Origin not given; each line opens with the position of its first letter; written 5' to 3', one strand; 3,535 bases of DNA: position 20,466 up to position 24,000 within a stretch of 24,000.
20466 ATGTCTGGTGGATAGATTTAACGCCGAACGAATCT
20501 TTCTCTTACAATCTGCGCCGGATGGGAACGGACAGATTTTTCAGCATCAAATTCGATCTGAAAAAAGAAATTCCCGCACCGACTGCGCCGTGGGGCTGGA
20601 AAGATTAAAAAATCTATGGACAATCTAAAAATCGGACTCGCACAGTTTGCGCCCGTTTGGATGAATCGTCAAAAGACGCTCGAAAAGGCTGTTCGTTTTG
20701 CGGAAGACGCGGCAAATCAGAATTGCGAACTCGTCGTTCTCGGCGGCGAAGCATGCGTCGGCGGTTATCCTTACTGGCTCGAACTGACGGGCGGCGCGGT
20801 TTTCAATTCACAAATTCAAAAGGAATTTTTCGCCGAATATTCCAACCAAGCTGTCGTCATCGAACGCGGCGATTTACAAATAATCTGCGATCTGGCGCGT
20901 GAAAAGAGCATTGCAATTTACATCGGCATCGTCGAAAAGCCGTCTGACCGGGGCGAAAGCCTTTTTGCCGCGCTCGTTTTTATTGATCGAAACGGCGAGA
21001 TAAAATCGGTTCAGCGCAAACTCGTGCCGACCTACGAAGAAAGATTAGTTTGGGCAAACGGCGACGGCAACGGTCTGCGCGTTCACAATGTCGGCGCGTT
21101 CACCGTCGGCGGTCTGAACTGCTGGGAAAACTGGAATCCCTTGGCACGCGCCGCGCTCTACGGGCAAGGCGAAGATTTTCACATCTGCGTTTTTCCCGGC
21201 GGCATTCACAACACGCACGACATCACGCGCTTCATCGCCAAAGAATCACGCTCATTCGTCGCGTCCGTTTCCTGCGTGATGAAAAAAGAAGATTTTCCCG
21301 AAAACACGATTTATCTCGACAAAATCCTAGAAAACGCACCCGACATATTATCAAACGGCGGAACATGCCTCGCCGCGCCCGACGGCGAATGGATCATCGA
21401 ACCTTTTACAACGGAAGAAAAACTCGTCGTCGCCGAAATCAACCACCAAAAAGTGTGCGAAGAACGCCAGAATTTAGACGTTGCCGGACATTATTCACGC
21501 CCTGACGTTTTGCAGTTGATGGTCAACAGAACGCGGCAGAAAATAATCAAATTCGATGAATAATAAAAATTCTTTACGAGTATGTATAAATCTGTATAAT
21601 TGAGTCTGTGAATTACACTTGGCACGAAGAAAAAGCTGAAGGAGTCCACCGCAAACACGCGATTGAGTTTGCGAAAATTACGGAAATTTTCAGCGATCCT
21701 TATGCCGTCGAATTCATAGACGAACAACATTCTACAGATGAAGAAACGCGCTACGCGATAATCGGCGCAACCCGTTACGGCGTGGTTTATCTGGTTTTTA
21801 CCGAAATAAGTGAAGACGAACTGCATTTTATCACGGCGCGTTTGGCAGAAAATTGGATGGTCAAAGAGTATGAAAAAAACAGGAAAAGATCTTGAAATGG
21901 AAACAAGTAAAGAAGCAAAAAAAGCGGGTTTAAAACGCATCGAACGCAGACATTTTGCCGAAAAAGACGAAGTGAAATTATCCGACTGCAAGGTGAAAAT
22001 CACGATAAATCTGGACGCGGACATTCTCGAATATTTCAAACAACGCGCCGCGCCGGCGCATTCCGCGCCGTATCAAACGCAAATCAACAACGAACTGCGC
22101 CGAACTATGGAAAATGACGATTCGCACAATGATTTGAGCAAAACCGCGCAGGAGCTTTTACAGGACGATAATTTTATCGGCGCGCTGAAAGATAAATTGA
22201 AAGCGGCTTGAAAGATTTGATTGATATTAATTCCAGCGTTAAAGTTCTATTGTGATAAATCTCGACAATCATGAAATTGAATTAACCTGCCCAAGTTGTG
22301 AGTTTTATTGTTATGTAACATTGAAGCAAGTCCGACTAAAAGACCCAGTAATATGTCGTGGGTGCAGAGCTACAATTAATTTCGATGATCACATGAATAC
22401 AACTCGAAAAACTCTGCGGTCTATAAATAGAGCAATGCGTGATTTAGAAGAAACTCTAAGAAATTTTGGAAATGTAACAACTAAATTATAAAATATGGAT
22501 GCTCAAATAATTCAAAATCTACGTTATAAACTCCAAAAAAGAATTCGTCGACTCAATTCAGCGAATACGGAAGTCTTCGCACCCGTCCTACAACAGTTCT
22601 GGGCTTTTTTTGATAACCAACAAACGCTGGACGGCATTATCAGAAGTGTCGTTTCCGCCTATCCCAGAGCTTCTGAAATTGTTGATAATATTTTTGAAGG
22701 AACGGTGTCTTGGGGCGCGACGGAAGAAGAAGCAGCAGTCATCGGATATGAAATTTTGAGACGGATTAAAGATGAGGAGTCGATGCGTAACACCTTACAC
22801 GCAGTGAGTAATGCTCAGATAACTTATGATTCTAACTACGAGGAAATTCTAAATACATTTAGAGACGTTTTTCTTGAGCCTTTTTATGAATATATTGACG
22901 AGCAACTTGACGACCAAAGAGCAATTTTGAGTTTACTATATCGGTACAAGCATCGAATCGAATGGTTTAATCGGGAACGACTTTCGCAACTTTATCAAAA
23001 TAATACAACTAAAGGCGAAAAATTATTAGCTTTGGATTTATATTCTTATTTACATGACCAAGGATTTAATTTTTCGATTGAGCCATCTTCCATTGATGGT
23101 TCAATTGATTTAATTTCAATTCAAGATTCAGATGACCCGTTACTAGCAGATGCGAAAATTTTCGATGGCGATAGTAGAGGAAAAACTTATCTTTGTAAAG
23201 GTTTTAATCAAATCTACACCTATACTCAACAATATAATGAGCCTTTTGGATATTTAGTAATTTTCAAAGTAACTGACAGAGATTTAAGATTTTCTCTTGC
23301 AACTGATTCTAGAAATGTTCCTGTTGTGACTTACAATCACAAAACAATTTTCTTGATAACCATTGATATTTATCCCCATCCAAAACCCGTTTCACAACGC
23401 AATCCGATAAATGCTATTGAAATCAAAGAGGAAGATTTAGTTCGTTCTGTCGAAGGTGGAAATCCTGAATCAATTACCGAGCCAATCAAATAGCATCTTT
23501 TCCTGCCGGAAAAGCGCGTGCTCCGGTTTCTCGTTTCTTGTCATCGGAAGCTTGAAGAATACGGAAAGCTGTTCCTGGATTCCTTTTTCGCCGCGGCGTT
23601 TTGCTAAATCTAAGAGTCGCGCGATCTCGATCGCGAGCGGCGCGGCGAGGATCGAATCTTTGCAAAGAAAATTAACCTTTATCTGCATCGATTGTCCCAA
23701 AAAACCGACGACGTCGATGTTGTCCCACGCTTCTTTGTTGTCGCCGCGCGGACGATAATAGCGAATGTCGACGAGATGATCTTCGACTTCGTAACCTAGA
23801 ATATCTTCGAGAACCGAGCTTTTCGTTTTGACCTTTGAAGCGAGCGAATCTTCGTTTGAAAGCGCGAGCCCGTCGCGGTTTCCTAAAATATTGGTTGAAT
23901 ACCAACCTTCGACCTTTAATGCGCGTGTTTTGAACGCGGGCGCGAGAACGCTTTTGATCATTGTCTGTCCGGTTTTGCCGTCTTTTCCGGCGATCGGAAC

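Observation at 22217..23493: Uncharacterised two-gene cassette: zinc-ribbon protein plus PD-(D/E)xK nuclease-like protein (candidate defence system)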

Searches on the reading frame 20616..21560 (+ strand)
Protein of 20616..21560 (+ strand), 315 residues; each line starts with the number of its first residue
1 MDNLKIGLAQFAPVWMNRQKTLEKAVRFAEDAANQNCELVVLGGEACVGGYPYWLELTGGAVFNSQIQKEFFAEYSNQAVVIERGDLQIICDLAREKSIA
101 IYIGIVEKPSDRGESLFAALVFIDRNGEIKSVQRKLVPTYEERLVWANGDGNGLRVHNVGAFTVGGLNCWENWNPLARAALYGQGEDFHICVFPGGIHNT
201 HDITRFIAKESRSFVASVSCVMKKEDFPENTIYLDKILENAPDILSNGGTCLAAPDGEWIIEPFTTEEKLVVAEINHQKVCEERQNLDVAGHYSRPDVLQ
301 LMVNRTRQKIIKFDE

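Call 4: search_protein_families(library=pfam, proteins=[window:20616-21560:+], max_evalue=1)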
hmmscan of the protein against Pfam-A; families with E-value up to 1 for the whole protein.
window:20616-21560:+ (315 aa): 1 family
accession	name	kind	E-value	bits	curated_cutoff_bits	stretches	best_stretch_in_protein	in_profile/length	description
PF00795.27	CN_hydrolase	-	1.3e-30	107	23.2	1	5-280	1-251/256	Carbon-nitrogen hydrolase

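Call 84: find_related_loci(query=window:20616-21560:+, collection=metagenome_contigs, flank=6000)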
Query window:20616-21560:+ (315 aa) in metagenome_contigs; peptide patterns used: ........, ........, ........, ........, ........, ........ (x = any residue, [..] = any of these).
64 stretches matched a pattern; 19 encode a relative of the query (tblastn E <= 1e-3); 19 distinct loci.
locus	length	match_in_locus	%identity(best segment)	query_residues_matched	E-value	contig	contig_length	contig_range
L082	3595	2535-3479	87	1-315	0e+0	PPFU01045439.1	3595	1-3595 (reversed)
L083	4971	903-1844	85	1-315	0e+0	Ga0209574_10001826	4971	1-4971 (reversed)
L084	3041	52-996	84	1-315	0e+0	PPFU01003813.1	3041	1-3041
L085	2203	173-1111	84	1-314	0e+0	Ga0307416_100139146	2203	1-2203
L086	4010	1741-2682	84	2-315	0e+0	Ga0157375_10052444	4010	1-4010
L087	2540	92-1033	83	1-315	0e+0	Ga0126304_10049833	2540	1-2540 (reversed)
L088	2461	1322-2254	83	2-313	0e+0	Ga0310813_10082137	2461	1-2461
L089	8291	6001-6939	79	3-315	4e-177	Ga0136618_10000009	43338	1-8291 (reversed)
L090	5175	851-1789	77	3-315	1e-177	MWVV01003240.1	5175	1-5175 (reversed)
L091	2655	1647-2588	79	1-315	0e+0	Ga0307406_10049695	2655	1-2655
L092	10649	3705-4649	78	2-315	4e-172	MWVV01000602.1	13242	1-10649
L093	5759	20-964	78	2-315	8e-174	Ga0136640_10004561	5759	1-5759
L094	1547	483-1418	75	3-315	5e-178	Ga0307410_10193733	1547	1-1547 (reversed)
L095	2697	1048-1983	71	4-315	3e-166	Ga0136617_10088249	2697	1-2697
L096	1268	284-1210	71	1-308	2e-168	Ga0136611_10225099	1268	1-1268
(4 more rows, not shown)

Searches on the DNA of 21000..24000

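Call 58: search_rna_families(source=window, start=21000, end=24000, threshold=evalue, max_evalue=1)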
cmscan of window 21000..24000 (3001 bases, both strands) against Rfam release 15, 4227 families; matches with E-value up to 1: 1.
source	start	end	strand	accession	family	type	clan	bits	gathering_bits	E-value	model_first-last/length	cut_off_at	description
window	23074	23108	+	RF04204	mir-3473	Gene; miRNA;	-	20.1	71.8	0.86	1-78/78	no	mir-3473 microRNA precursor family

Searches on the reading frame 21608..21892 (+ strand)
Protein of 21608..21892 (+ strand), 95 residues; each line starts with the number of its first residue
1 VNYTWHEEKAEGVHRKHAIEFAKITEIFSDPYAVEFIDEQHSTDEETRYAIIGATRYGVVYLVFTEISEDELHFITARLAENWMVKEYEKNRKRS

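Call 4: search_protein_families(library=pfam, proteins=[window:21608-21892:+], max_evalue=1)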
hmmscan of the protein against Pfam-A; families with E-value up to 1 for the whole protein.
window:21608-21892:+ (95 aa): 2 families
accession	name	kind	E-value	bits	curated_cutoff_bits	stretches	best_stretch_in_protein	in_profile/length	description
PF04365.19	BrnT_toxin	-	9.9e-16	58.3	34.5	1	5-81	1-74/77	Ribonuclease toxin, BrnT, of type II toxin-antitoxin system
PF09218.15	DUF1959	-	0.022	15.4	24.3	1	2-90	7-102/116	Domain of unknown function (DUF1959)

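Call 5: search_protein_families(library=padloc, proteins=[window:21608-21892:+], max_evalue=1)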
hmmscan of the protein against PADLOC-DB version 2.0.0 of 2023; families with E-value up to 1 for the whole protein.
window:21608-21892:+ (95 aa): 0 families

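Call 6: search_protein_families(library=ncbifam, proteins=[window:21608-21892:+], max_evalue=1)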
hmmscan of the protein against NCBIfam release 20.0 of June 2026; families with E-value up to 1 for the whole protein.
window:21608-21892:+ (95 aa): 1 family
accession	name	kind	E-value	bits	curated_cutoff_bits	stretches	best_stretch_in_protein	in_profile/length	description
TIGR00027.1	mthyl_TIGR00027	subfamily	0.01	15.3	93.55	1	9-43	3-37/259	SAM-dependent methyltransferase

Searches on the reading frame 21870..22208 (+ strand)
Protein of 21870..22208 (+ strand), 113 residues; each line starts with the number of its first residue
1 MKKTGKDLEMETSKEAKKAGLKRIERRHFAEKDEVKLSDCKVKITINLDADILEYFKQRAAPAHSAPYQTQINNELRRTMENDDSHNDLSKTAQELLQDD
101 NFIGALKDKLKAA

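Call 4: search_protein_families(library=pfam, proteins=[window:21870-22208:+], max_evalue=1)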
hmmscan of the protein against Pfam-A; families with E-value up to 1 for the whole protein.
window:21870-22208:+ (113 aa): 3 families
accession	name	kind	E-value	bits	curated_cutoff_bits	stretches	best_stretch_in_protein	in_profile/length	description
PF14384.12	BrnA_antitoxin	-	2.5e-09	37.8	26.1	1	13-79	6-67/68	BrnA antitoxin of type II toxin-antitoxin system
PF12441.14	CopG_antitoxin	-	0.051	14.8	28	1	36-77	37-77/79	CopG antitoxin of type II toxin-antitoxin system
PF14811.11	TPD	-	0.051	13.8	27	1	3-77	29-103/138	Protein of unknown function TPD sequence-motif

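Call 5: search_protein_families(library=padloc, proteins=[window:21870-22208:+], max_evalue=1)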
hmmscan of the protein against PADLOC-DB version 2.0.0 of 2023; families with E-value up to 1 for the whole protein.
window:21870-22208:+ (113 aa): 2 families
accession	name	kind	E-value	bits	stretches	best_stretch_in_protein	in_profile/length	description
PDLC02031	Cas3d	-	0.0033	14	1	9-111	446-543/687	-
PDLC03698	HEase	-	0.022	10.7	1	3-71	214-282/834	homing endonuclease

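Call 6: search_protein_families(library=ncbifam, proteins=[window:21870-22208:+], max_evalue=1)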
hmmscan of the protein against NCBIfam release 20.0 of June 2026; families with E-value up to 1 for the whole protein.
window:21870-22208:+ (113 aa): 1 family
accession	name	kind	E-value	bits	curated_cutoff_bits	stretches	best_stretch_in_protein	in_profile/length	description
NF050104.1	TA_MazE_antitoxin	equivalog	0.056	13.8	65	1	43-80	1-37/69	type II toxin-antitoxin system MazE family antitoxin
